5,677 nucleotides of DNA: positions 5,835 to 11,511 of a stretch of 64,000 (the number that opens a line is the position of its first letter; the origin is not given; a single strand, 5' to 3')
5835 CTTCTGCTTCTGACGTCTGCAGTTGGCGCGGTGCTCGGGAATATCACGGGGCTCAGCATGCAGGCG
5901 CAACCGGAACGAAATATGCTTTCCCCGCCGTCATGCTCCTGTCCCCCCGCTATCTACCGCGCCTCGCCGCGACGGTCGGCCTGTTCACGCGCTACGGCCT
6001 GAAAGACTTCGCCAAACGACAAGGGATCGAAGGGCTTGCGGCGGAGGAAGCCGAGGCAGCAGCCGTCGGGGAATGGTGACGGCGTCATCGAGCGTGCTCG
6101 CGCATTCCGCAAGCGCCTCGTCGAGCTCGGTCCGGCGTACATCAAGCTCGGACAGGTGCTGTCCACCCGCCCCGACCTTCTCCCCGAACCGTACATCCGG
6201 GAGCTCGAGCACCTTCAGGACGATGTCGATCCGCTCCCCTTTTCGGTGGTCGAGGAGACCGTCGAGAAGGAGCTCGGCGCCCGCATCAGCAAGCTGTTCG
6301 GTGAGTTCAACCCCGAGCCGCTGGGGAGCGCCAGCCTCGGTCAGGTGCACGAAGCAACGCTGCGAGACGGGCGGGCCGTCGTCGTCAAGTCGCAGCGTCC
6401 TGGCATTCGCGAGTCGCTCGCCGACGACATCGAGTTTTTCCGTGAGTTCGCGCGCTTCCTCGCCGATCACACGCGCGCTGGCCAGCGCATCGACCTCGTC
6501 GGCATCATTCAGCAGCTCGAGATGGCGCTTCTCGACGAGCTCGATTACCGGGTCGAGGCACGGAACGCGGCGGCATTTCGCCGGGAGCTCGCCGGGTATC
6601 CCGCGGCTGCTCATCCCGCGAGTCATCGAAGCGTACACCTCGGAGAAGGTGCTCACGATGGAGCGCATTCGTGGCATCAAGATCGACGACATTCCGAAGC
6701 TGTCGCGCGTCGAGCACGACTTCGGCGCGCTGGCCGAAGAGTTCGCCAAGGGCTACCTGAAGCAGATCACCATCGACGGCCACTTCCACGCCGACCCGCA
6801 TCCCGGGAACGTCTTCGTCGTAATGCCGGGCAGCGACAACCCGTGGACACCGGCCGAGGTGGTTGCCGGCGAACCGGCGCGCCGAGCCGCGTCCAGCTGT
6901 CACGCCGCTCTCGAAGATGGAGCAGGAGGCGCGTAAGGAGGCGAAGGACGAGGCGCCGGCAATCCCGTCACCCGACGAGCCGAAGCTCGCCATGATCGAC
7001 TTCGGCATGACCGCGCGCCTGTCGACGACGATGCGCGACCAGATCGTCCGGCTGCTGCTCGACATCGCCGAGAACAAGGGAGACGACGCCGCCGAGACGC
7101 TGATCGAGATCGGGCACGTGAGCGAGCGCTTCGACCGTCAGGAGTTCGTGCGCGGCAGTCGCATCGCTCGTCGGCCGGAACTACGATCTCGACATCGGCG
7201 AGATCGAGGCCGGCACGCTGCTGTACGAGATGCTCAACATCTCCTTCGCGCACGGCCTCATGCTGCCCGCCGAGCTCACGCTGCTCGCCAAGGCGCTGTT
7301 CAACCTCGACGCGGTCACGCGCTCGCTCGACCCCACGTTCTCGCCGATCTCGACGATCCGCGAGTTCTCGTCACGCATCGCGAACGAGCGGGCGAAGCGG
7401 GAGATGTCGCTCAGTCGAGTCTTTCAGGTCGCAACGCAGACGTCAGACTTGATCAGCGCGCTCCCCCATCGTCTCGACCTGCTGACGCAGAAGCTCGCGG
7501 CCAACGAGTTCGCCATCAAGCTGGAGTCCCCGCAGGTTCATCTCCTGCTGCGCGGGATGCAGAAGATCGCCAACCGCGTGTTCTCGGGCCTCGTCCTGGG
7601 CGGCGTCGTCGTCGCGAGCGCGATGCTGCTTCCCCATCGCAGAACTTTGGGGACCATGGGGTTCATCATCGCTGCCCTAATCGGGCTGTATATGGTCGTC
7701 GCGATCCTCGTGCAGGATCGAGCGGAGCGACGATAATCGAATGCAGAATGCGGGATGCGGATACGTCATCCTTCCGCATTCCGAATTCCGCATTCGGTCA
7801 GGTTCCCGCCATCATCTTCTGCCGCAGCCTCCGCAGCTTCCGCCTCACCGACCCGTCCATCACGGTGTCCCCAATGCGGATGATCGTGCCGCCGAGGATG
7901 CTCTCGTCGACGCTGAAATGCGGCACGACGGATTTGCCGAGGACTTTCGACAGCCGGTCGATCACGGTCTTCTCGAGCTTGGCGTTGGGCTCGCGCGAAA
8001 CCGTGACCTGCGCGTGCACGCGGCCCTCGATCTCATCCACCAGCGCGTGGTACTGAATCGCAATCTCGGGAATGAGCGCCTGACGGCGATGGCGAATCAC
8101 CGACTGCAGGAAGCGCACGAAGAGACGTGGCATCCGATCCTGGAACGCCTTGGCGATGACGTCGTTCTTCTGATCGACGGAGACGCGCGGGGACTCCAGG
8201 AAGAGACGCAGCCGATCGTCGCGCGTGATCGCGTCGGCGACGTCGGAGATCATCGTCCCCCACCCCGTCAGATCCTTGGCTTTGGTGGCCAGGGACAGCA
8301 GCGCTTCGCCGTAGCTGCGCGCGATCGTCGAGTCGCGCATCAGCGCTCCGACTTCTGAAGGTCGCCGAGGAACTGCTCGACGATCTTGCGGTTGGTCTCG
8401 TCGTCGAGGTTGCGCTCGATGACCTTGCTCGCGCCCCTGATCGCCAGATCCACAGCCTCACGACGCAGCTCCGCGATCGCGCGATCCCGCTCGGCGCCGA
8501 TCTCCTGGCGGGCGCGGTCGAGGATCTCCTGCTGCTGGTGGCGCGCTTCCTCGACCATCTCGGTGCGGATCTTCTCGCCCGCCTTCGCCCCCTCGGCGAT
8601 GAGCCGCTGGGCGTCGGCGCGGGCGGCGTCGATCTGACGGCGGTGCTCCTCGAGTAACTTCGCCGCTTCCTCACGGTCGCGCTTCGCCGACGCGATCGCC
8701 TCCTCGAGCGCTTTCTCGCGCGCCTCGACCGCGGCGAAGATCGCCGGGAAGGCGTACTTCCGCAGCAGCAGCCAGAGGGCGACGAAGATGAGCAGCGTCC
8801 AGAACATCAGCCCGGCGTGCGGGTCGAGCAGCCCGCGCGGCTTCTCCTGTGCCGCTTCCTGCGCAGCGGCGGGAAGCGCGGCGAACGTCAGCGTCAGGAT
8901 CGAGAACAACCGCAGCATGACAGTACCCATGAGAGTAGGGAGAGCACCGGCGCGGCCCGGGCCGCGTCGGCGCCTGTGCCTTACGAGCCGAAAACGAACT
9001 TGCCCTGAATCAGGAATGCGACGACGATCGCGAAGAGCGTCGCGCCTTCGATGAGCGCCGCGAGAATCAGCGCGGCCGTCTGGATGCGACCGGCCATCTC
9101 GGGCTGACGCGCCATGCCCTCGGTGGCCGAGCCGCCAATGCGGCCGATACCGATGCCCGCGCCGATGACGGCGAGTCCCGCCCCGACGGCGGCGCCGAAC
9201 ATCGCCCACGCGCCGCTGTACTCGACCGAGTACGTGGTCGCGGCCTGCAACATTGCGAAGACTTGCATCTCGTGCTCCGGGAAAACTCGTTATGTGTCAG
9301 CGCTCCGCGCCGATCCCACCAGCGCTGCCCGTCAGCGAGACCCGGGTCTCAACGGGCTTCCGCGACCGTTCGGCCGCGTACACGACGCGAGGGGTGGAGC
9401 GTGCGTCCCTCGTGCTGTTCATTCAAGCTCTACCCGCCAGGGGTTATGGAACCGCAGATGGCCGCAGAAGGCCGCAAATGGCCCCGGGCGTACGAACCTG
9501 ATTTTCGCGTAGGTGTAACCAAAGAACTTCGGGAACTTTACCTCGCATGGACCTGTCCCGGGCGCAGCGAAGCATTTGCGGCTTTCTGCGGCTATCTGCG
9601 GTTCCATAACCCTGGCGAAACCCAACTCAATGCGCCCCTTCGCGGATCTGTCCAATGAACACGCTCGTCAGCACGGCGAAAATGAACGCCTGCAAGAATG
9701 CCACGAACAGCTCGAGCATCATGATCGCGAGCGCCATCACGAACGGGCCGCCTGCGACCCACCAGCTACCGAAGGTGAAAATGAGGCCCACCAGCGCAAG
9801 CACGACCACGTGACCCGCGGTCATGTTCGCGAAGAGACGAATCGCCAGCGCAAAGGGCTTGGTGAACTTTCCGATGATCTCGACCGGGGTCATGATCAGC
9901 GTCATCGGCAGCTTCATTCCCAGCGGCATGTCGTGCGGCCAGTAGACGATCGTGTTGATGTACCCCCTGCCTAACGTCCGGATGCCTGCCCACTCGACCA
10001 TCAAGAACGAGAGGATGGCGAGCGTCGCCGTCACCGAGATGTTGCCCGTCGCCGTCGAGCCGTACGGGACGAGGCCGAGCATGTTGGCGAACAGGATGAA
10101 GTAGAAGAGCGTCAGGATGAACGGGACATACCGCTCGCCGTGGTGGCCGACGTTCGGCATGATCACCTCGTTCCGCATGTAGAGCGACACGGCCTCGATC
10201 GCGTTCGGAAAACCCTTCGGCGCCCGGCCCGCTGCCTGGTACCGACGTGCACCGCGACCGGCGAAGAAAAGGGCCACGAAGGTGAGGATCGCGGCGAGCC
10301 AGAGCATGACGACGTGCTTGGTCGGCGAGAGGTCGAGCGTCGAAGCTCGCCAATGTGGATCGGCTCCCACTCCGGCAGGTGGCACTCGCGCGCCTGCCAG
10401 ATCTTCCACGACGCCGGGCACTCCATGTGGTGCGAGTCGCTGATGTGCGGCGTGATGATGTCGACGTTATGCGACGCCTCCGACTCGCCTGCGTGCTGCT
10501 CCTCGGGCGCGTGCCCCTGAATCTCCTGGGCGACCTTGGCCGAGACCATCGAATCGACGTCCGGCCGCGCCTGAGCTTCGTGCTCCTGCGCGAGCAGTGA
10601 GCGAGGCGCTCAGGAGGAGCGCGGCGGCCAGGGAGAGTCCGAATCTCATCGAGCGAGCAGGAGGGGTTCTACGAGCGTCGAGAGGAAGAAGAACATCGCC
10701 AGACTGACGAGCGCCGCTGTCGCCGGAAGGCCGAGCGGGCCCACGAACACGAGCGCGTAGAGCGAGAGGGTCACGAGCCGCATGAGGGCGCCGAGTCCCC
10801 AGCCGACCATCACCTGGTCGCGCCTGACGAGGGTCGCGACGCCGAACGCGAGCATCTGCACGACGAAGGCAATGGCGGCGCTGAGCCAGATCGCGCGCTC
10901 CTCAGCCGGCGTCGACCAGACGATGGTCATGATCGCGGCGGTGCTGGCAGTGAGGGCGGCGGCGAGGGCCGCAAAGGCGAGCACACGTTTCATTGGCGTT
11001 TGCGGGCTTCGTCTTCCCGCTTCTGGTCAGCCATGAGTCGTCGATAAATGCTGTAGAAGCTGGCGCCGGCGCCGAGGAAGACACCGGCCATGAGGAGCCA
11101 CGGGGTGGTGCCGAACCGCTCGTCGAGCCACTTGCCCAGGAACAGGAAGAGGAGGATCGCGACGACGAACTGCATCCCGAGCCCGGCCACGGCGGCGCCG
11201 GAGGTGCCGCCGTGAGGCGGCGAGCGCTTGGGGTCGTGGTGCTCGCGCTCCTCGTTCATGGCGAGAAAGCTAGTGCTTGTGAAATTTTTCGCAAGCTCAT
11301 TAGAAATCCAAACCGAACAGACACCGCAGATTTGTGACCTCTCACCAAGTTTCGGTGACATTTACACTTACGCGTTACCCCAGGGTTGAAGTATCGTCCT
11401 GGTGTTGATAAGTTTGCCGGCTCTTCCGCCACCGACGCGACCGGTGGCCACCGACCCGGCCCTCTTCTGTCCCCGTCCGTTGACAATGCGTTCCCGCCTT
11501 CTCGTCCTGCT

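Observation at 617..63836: The word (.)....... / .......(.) is strongly over-represented, occurs in every reading frame, and forces rare codons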

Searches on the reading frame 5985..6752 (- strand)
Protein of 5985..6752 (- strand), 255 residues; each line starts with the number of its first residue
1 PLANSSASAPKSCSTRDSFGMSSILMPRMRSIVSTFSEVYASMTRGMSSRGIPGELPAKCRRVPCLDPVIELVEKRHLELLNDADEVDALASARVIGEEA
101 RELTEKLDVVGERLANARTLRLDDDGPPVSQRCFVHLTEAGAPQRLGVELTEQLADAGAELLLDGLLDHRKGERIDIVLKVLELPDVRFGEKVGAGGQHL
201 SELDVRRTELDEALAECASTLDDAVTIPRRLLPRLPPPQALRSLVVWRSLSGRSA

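Call 31: search_protein_families(library=pfam, proteins=[window:5985-6752:-], max_evalue=0.01)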
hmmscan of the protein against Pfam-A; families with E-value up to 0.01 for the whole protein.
window:5985-6752:- (255 aa): 0 families

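Call 49: search_protein_families(library=pfam, proteins=[window:5985-6752:-], max_evalue=0.01)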
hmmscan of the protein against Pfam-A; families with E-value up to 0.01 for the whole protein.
window:5985-6752:- (255 aa): 0 families

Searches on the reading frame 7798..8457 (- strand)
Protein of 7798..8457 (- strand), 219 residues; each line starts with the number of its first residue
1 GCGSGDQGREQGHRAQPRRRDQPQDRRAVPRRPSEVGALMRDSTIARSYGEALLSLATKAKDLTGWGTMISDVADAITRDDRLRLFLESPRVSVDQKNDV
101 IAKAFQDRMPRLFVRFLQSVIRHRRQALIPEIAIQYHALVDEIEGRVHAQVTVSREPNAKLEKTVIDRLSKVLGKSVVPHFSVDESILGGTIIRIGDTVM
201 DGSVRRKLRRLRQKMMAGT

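Call 31: search_protein_families(library=pfam, proteins=[window:7798-8457:-], max_evalue=0.01)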
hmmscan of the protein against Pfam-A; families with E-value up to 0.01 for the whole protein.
window:7798-8457:- (219 aa): 1 family
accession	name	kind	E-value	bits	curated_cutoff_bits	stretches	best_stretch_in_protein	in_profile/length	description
PF00213.23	OSCP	-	8.1e-43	146.9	22.3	1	45-215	1-172/172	ATP synthase delta (OSCP) subunit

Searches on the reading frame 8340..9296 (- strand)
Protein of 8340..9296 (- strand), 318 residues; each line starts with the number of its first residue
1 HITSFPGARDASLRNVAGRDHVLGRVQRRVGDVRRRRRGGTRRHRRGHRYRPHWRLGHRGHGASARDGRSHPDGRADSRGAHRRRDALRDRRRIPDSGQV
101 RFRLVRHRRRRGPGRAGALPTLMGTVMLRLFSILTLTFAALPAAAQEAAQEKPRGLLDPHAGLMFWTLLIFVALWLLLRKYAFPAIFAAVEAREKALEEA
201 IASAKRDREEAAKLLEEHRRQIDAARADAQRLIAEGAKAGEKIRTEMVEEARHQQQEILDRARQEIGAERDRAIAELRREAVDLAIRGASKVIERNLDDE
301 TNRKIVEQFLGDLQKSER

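Call 31: search_protein_families(library=pfam, proteins=[window:8340-9296:-], max_evalue=0.01)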
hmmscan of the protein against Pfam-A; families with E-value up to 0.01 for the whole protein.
window:8340-9296:- (318 aa): 2 families
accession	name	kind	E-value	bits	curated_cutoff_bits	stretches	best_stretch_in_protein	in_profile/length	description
PF00430.23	ATP-synt_B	-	5.4e-25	88.4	28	1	164-294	2-132/132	ATP synthase B/B' CF(0)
PF02326.20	YMF19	-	0.009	17.3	22.6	0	165-222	13-68/84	Plant ATP synthase F0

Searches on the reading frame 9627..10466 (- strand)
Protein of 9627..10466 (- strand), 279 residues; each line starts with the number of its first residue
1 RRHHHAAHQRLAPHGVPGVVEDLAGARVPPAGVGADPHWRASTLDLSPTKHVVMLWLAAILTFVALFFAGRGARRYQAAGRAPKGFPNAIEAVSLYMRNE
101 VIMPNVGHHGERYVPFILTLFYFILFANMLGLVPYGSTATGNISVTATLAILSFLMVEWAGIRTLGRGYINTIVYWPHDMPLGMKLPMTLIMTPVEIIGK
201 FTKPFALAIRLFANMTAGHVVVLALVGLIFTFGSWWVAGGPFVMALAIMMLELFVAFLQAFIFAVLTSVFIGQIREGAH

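Call 31: search_protein_families(library=pfam, proteins=[window:9627-10466:-], max_evalue=0.01)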
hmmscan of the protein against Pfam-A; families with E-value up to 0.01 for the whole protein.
window:9627-10466:- (279 aa): 1 family
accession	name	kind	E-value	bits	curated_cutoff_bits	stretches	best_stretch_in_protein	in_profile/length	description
PF00119.25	ATP-synt_A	-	1.1e-55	189.3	33.9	1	53-271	2-216/217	ATP synthase A chain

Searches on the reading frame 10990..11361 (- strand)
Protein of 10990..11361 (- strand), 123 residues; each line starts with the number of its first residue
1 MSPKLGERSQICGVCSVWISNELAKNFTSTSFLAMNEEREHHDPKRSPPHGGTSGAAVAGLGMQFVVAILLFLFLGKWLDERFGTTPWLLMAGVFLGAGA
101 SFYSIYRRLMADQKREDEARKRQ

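Call 32: search_protein_families(library=pfam, proteins=[window:10990-11361:-], max_evalue=0.01)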
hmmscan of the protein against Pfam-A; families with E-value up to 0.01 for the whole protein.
window:10990-11361:- (123 aa): 1 family
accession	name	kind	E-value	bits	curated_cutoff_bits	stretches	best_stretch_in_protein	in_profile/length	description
PF09527.15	ATPase_gene1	-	1.6e-18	66.9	26.6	1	58-107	4-53/54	Putative F0F1-ATPase subunit Ca2+/Mg2+ transporter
